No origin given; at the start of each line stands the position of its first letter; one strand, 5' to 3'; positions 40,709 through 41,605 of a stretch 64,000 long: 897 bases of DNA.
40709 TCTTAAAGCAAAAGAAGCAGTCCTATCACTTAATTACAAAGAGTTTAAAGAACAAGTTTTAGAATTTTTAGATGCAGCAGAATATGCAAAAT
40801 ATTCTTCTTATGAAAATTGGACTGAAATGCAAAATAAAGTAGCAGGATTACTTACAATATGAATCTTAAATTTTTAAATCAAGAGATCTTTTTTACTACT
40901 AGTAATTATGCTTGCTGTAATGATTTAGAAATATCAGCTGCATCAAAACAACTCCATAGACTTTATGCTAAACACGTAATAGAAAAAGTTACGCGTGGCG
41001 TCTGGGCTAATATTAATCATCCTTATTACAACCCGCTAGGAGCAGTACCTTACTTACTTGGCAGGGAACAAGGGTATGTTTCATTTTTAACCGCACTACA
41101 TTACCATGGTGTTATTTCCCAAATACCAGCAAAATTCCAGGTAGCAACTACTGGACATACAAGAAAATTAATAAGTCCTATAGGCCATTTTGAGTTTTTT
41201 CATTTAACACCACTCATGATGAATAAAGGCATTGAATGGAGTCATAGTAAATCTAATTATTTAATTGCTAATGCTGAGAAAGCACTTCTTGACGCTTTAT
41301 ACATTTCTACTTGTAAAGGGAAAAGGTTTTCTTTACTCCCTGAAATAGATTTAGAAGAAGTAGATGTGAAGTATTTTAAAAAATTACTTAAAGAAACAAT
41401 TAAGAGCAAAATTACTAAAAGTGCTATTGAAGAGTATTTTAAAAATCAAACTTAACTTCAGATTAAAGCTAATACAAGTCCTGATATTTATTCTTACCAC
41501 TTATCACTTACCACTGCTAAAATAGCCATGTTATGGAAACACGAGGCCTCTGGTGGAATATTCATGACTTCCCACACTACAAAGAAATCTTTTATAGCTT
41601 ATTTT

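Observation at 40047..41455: AbiE-like abortive-infection/TA module in toxin-first order with an operator-like inverted repeat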

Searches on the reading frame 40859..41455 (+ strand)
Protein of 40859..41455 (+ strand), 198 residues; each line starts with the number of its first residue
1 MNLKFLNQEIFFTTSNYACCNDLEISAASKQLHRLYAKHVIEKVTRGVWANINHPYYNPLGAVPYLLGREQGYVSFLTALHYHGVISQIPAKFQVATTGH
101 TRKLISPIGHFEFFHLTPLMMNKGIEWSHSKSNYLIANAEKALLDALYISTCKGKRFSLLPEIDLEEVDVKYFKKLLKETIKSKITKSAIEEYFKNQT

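Call 3: search_protein_families(library=pfam, proteins=[window:40859-41455:+], max_evalue=0.1)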
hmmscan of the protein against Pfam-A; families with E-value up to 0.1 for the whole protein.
window:40859-41455:+ (198 aa): 1 family
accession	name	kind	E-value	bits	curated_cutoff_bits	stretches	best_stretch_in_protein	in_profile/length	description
PF16805.11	Trans_coact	-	0.026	14.8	25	1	165-192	33-60/73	Phage late-transcription coactivator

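Call 4: search_protein_families(library=padloc, proteins=[window:40859-41455:+], max_evalue=0.1)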
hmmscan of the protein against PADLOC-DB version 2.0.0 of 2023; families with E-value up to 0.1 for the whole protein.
window:40859-41455:+ (198 aa): 27 families (the best 25 are shown)
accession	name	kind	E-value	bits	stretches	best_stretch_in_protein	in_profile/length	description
PDLC02241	AbiEi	-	5.4e-18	63.5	1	25-187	25-189/199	AbiEi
PDLC02230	AbiEi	-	1.8e-16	58.4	1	24-152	15-139/192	AbiEi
PDLC02232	AbiEi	-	1.1e-15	56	1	8-145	17-158/177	AbiEi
PDLC02267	AbiEi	-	2.5e-14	51.3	1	11-149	20-154/252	AbiEi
PDLC02272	AbiEi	-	1.8e-13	48.8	1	29-167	30-158/200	AbiEi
PDLC02225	AbiEi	-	3.8e-10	37.8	1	28-147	31-145/198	AbiEi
PDLC02265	AbiEi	-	2.4e-09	35.2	1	26-146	26-147/198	AbiEi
PDLC02282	AbiEi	-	8.4e-09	33.1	1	9-148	15-161/260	AbiEi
PDLC02283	AbiEi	-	1.7e-08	32.4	1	27-131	30-134/201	AbiEi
PDLC02266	AbiEi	-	7.7e-08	30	1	10-151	16-164/258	AbiEi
PDLC02255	AbiEi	-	3.1e-07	28.2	1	24-169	29-165/186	AbiEi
PDLC02269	AbiEi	-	1.5e-06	25.8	1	8-147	10-144/251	AbiEi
PDLC02240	AbiEi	-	8.7e-06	23.4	1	71-160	78-172/216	AbiEi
PDLC02226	AbiEi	-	2.4e-05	22.3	1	26-121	32-133/202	AbiEi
PDLC02247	AbiEi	-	0.00016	19.6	1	30-104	48-128/215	AbiEi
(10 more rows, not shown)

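Call 5: search_protein_families(library=ncbifam, proteins=[window:40859-41455:+], max_evalue=0.1)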
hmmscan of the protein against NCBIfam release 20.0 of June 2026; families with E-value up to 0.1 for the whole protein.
window:40859-41455:+ (198 aa): 1 family
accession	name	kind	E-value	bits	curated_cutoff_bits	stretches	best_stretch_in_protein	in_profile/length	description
NF047376.1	TAA_AbiEi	equivalog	1.3e-12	47.7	150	1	21-145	31-160/172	type IV toxin-antitoxin system AbiEi family antitoxin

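Call 11: find_homologous_proteins(query=window:40859-41455:+)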
Query window:40859-41455:+ (198 aa): 1046 proteins with E <= 0.001 among 1151 candidates; the best 120 are listed.
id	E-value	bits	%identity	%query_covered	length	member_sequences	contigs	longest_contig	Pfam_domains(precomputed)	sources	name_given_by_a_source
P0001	2.6e-129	447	100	100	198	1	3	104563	-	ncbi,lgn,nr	ncbi:MAG: hypothetical protein HYY52_02625 [Candidatus Melainabacteria bacterium]|nr:hypothetical pr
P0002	3.8e-104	364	82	99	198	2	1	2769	-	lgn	-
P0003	3.4e-102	358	82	98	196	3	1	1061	-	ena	-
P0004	4.5e-100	351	80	99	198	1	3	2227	-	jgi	-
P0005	5.4e-99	348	80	99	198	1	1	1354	-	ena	-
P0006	2.6e-97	342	78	99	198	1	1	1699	-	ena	-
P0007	7.0e-97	341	78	98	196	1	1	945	-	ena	-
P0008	1.4e-96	340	78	98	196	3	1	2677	-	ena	-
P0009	3.7e-95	335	75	99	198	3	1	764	-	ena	-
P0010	9.3e-95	334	77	100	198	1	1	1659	-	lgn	-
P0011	2.0e-92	326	77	97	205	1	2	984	-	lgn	-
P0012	5.1e-89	315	76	90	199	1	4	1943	-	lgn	-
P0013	2.0e-88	313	72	98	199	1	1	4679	-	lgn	-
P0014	6.4e-88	311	71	98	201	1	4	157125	-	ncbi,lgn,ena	-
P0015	5.7e-86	305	70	98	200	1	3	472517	-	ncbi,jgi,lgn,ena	-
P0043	7.5e-61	223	57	98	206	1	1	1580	PF13338.13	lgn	-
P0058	7.9e-59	217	53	99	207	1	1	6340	PF13338.13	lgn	-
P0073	1.7e-57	212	55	92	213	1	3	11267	PF13338.13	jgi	-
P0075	2.4e-57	212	54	97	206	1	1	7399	PF13338.13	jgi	-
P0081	3.5e-57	211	54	89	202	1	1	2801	PF13338.13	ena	-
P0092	7.7e-57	210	55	86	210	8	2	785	PF13338.13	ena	-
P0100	1.5e-56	209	55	86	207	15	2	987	PF13338.13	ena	-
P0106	2.0e-56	209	55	97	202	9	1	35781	PF13338.13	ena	-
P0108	2.2e-56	209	53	90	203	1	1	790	PF13338.13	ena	-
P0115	2.8e-56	208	54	97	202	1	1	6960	PF13338.13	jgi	-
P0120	3.6e-56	208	51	94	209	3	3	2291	PF13338.13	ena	-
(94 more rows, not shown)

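Call 20: search_solved_structures(query=window:40859-41455:+, max_evalue=1, show_alignments=2)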
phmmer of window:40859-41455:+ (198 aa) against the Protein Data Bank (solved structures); distinct sequences matched with E-value up to 1: 1.
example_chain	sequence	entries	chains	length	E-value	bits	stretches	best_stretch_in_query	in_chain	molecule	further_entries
4r4u_A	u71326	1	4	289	1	12.3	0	40-103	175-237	Acyl-CoA thioesterase II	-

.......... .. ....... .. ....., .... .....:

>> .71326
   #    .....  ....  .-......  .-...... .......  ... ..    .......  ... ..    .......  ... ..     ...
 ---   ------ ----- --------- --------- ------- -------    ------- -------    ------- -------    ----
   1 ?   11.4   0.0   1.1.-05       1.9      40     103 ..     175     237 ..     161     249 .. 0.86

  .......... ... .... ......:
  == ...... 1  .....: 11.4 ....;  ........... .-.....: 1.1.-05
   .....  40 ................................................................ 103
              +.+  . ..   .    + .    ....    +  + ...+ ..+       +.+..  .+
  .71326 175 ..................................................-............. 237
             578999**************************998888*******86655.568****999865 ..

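Call 28: search_dna_similar(query=window:40859-41455:+, collection=plasmids, mode=protein, max_rows=40, max_evalue=0.001)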
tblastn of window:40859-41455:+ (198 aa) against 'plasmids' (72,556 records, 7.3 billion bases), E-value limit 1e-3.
Records with a match: 6; places in all: 6; records where one place covers at least 80% of the query: 1.
Best place of each record, by identity: <60% 6.
By first word of the organism name: Sulfurospirillum 2; Miltoncostaea 1; Phocaeicola 1; Xanthomonas 1; Runella 1.
By predicted mobility (MOB-suite, as given by PLSDB): non-mobilizable 5; conjugative 1.
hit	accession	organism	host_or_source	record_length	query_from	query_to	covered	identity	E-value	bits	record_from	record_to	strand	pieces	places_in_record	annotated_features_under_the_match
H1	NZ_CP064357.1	Miltoncostaea oceani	pure culture,marine sediment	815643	14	192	90%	30.1%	4e-14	77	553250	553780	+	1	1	hypothetical protein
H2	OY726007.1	Phocaeicola massiliensis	-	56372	24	178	78%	28.2%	3e-6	54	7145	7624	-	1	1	record has no annotation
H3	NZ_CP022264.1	Xanthomonas citri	Cowpea,cell culture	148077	1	145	73%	27.9%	8e-5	50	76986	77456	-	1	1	hypothetical protein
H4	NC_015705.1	Runella slithyformis DSM 19594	fresh water lake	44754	72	166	48%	30.5%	3e-4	48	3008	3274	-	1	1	hypothetical protein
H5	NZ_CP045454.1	Sulfurospirillum diekertiae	single cell,soil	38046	73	147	38%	33.8%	3e-4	48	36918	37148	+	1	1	hypothetical protein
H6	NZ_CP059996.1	Sulfurospirillum diekertiae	single cell,soil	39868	73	147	38%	33.8%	4e-4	48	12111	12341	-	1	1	hypothetical protein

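Call 34: search_solved_structures(query=A1, max_evalue=1, show_alignments=2)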
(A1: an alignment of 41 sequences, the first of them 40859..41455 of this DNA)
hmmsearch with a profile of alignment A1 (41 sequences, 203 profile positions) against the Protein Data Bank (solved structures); distinct sequences matched with E-value up to 1: 1.
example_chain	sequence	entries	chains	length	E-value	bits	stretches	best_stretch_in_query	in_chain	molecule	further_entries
7d7e_A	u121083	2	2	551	0.37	13.3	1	13-89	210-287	Polycystic kidney disease protein 1-like 3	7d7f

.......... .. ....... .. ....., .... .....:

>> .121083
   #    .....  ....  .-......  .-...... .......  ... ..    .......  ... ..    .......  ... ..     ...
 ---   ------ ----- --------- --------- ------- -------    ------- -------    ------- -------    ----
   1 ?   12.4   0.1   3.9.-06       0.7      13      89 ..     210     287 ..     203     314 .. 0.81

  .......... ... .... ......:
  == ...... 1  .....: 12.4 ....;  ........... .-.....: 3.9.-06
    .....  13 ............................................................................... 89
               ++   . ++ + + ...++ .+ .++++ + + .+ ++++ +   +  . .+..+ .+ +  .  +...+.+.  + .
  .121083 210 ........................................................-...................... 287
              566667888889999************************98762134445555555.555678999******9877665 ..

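Call 46: predict_structure(alignment_id=A1)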
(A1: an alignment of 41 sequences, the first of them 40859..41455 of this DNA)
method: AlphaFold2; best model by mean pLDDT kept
length: 198 residues; sequences in the alignment: 41
mean_pLDDT: 82.4   pTM: 0.73
mean pLDDT of the five models: 82.4, 81.5, 81.1, 67.0, 59.5
residues with pLDDT >= 90: 48; 70-90: 119; 50-70: 28; < 50: 3
segments of 3 or more residues with pLDDT < 50: 128-130
pLDDT, mean of each block of 10 residues (from residue 1): 77 93 94 94 93 87 87 80 69 84 88 86 64 73 84 62 73 90 89 81
secondary structure, 60 per line:
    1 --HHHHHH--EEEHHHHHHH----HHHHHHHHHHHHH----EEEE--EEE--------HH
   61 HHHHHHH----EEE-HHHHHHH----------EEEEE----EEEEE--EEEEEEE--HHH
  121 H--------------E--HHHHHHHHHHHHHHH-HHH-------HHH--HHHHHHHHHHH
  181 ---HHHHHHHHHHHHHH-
elements in order: H3-8 E11-13 H14-20 H25-37 E42-45 E48-50 H59-67 E72-74 H76-82 E93-97 E102-106 E109-115 H118-121 H139-153 H170-180 H184-197

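Call 50: fold_search(model_id=the predicted structure, library=pdb)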
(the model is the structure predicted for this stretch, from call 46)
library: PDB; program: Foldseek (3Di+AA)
matches with E <= 10: 1163; with E <= 0.001: 1
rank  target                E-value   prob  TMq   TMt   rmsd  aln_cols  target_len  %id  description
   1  6y8q_D                4.9e-05  1.00  0.33  0.35  10.6       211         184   15  AbiEi antitoxin from Streptococcus agalactiae (released 2020-12-16)
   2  7kym_B                1.4e-01  0.94  0.24  0.32  12.3        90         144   19  Crystal structure of the MarR family transcriptional regulator from Bradyrhizobium japonicum (released 2021-12-15)
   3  9mug                  2.4e-01  0.99  0.22  0.29   1.7        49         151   20  Structure of Schistosoma mansoni Hop1 chromatin binding region (released 2025-08-13)
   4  8ftr                  2.4e-01  0.92  0.24  0.14  11.5        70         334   14  SgvM methyltransferase with MTA and alpha-ketoleucine (released 2023-11-01)
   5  7qca_SZ0              2.5e-01  0.97  0.24  0.59   2.2        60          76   20  Spraguea lophii ribosome (released 2022-11-30)
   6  5trd_B                2.5e-01  0.47  0.20  0.19  11.7        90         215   21  Structure of RbkR (Riboflavin Kinase) from Thermoplasma acidophilum determined in complex with CTP and its cognate DNA (released 2016-11-23)
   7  7kym_A                2.7e-01  0.80  0.22  0.30  12.0        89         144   20  Crystal structure of the MarR family transcriptional regulator from Bradyrhizobium japonicum (released 2021-12-15)
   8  4ham                  2.7e-01  0.47  0.20  0.28  13.8        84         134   19  Crystal Structure of Transcriptional Antiterminator from Listeria monocytogenes EGD-e (released 2012-10-17)
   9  8fvy_Z                2.9e-01  0.97  0.23  0.57   2.9        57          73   16  40S subunit of the Giardia lamblia 80S ribosome (released 2024-01-24)
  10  1u2w_B                3.2e-01  0.99  0.23  0.41   2.0        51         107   20  Crystal Structure of the Staphylococcus aureus pI258 CadC (released 2005-07-12)
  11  8rxf                  3.2e-01  0.87  0.24  0.14  11.5        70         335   14  Crystal structure of S-SAD phased alpha-keto C-methyl transferase SgvM bound to ketoleucine (released 2024-07-03)
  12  3f72_C                3.4e-01  0.99  0.23  0.44   1.2        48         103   21  Crystal Structure of the Staphylococcus aureus pI258 CadC Metal Binding Site 2 Mutant (released 2009-04-07)
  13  6zu5_SZ0              3.9e-01  0.96  0.22  0.55   2.6        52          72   19  Structure of the Paranosema locustae ribosome in complex with Lso2 (released 2020-11-04)
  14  7qxx_W                3.9e-01  0.54  0.23  0.17  11.4        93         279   18  Proteasome-ZFAND5 Complex Z+E state (released 2023-02-08)
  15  1u2w_A                4.1e-01  0.99  0.23  0.41   1.5        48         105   21  Crystal Structure of the Staphylococcus aureus pI258 CadC (released 2005-07-12)
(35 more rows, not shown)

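Call 67: search_solved_structures(query=A1, max_evalue=10, show_alignments=0)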
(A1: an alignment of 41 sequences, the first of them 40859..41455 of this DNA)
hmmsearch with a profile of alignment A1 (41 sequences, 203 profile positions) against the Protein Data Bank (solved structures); distinct sequences matched with E-value up to 10: 1.
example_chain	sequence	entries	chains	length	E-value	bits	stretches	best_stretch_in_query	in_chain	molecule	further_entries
7d7e_A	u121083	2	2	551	0.37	13.3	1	13-89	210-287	Polycystic kidney disease protein 1-like 3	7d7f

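Call 79: get_annotated_region(hit=H3, flank=2000)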
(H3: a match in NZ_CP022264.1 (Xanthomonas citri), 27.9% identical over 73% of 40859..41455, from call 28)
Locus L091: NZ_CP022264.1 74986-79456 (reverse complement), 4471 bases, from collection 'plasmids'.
description: Xanthomonas citri pv. vignicola strain CFBP7111 plasmid plA, complete sequence
organism: Xanthomonas citri (NCBI taxid 473426)
taxonomy: Bacteria; Pseudomonadota; Gammaproteobacteria; Lysobacterales; Lysobacteraceae; Xanthomonas; Xanthomonas citri
host: -; source: Cowpea,cell culture; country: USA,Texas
typing (MOB-suite, as given by PLSDB): conjugative; relaxase MOBF,MOBP; mating-pair formation MPF_I
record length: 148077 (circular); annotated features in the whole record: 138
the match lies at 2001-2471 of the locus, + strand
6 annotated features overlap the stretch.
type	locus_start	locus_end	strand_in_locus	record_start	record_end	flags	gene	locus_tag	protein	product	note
CDS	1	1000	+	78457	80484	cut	-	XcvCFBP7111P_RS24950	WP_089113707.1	DEAD/DEAH box helicase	-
CDS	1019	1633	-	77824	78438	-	-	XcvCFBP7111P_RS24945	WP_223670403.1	hypothetical protein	-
CDS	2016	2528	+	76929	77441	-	-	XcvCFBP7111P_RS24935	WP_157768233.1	hypothetical protein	-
CDS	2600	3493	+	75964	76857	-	-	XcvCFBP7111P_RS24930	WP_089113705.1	nucleotidyl transferase AbiEii/AbiGii toxin family protein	-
CDS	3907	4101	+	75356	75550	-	-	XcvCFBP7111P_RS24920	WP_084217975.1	ribbon-helix-helix domain-containing protein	-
CDS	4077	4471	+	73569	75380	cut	-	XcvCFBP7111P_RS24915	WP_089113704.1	Eco57I restriction-modification methylase domain-containing protein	GO:0006304 - DNA modification [Evidence IEA]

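Call 80: get_annotated_region(hit=H4, flank=2000)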
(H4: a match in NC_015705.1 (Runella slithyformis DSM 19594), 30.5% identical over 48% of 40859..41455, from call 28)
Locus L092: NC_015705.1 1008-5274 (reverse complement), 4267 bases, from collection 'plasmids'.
description: Runella slithyformis DSM 19594 plasmid pRUNSL04, complete sequence
organism: Runella slithyformis DSM 19594 (NCBI taxid 761193)
taxonomy: Bacteria; Bacteroidota; Cytophagia; Cytophagales; Spirosomataceae; Runella; Runella slithyformis; Runella slithyformis DSM 19594
host: -; source: fresh water lake; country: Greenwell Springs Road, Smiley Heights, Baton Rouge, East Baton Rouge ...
typing (MOB-suite, as given by PLSDB): non-mobilizable; replicon rep_cluster_293
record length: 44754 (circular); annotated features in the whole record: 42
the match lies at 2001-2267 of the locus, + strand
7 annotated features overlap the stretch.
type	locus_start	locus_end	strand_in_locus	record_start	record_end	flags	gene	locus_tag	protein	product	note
CDS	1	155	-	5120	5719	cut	-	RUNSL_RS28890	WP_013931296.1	ParA family protein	-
CDS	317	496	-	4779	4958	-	-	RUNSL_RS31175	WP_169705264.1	hypothetical protein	-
CDS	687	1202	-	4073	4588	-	-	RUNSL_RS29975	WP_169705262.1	sigma-54 factor interaction domain-containing protein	-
CDS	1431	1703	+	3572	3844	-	-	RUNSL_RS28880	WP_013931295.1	hypothetical protein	-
CDS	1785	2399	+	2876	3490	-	-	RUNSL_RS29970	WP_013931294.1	hypothetical protein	-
CDS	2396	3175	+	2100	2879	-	-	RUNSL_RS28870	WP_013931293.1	nucleotidyl transferase AbiEii/AbiGii toxin family protein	-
CDS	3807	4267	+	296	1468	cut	-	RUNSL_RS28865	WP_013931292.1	ATP-binding protein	-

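Call 81: get_annotated_region(hit=H5, flank=2000)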
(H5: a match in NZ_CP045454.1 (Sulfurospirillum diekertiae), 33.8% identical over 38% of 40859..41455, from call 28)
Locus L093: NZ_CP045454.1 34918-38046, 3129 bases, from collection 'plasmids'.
description: Sulfurospirillum diekertiae strain ACSTCE plasmid pSDIE1, complete sequence
organism: Sulfurospirillum diekertiae (NCBI taxid 1854492)
taxonomy: Bacteria; Campylobacterota; Epsilonproteobacteria; Campylobacterales; Sulfurospirillaceae; Sulfurospirillum; Sulfurospirillum diekertiae
host: -; source: single cell,soil; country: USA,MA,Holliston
typing (MOB-suite, as given by PLSDB): non-mobilizable
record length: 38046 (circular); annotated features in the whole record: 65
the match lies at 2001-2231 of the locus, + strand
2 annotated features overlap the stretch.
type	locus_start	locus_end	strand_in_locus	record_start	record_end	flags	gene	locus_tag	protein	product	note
CDS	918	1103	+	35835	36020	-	-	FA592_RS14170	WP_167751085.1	hypothetical protein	-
CDS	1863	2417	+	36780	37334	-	-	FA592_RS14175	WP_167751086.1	hypothetical protein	-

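Call 89: search_dna_similar(query=L091:2600-3493:+, collection=plasmids, mode=protein, max_rows=60, max_evalue=0.00001, rows=spread)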
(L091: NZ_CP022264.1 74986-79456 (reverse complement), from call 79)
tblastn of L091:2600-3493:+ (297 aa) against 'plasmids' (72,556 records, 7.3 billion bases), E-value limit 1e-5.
Records with a match: 58; places in all: 60; records where one place covers at least 80% of the query: 36.
Best place of each record, by identity: >=99% 1; <60% 57.
By first word of the organism name: Pseudomonas 20; Sphingobium 5; Enterobacter 4; Vibrio 4; Achromobacter 4; Sphingopyxis 3; Proteus 2; Campylobacter 2; Acetobacter 2; Sphingomonas 2; and 10 more.
By predicted mobility (MOB-suite, as given by PLSDB): non-mobilizable 47; conjugative 8; mobilizable 3.
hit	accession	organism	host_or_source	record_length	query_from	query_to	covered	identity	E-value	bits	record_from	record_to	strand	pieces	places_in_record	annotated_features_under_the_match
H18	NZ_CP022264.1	Xanthomonas citri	Cowpea,cell culture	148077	1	297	100%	100.0%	0e+0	596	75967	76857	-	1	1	nucleotidyl transferase AbiEii/AbiGii toxin family protein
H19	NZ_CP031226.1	Pseudomonas amygdali pv. lachrymans str. M301315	-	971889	1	283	95%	45.5%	4e-70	242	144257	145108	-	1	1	nucleotidyl transferase AbiEii/AbiGii toxin family protein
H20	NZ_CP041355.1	Pseudomonas aeruginosa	urinary tract infection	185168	24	287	89%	46.9%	1e-63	223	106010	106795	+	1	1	nucleotidyl transferase AbiEii/AbiGii toxin family protein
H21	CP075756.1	Pseudomonas aeruginosa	Homo sapiens,Cell culture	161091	24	287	89%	46.9%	1e-63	223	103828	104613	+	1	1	nucleotidyl transferase AbiEii/AbiGii toxin family protein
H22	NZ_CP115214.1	Pseudomonas aeruginosa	Homo sapiens,culture samples from human ...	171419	24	287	89%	46.9%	1e-63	223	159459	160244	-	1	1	nucleotidyl transferase AbiEii/AbiGii toxin family protein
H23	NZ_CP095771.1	Pseudomonas aeruginosa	Homo sapiens,collection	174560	24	287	89%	46.9%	1e-63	223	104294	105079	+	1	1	nucleotidyl transferase AbiEii/AbiGii toxin family protein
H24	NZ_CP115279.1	Pseudomonas aeruginosa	Homo sapiens,culture samples from human ...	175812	24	287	89%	46.9%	1e-63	223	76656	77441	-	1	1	nucleotidyl transferase AbiEii/AbiGii toxin family protein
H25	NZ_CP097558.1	Pseudomonas aeruginosa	pure culture,plastic surface of ...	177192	24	287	89%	46.9%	1e-63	223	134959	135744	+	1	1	nucleotidyl transferase AbiEii/AbiGii toxin family protein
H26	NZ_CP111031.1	Pseudomonas aeruginosa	Homo sapiens,sputum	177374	24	287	89%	46.9%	1e-63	223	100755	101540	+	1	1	nucleotidyl transferase AbiEii/AbiGii toxin family protein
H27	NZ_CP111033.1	Pseudomonas aeruginosa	Homo sapiens,sputum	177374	24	287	89%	46.9%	1e-63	223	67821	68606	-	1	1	nucleotidyl transferase AbiEii/AbiGii toxin family protein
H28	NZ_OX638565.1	Pseudomonas aeruginosa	Homo sapiens,urine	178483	24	287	89%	46.9%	1e-63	223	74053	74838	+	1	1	nucleotidyl transferase AbiEii/AbiGii toxin family protein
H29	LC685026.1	Pseudomonas aeruginosa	-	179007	24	287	89%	46.9%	1e-63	223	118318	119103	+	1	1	nucleotidyl transferase AbiEii/AbiGii toxinfamily protein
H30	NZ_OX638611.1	Pseudomonas aeruginosa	Homo sapiens,throat culture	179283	24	287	89%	46.9%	1e-63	223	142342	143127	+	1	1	nucleotidyl transferase AbiEii/AbiGii toxin family protein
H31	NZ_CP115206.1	Pseudomonas aeruginosa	Homo sapiens,culture samples from human ...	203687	24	287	89%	46.9%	1e-63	223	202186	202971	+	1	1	nucleotidyl transferase AbiEii/AbiGii toxin family protein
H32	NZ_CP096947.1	Pseudomonas aeruginosa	Homo sapiens,broncholveolr lvge fluid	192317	24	279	86%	46.5%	2e-63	223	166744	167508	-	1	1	nucleotidyl transferase AbiEii/AbiGii toxin family protein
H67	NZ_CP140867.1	Rhizobium leguminosarum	Trifolium pratense,whole organism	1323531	21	205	62%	28.9%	2e-7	60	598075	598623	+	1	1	record has no annotation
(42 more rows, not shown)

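Call 90: get_annotated_region(hit=H67, flank=2500)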
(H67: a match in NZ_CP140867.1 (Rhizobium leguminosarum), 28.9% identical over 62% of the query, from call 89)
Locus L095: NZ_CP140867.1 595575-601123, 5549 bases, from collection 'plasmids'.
description: Rhizobium leguminosarum strain TP16 plasmid pRlX5, complete sequence
organism: Rhizobium leguminosarum (NCBI taxid 384)
taxonomy: Bacteria; Pseudomonadota; Alphaproteobacteria; Hyphomicrobiales; Rhizobiaceae; Rhizobium; Rhizobium leguminosarum
host: -; source: Trifolium pratense,whole organism; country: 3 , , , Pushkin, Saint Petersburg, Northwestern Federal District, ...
typing (MOB-suite, as given by PLSDB): non-mobilizable
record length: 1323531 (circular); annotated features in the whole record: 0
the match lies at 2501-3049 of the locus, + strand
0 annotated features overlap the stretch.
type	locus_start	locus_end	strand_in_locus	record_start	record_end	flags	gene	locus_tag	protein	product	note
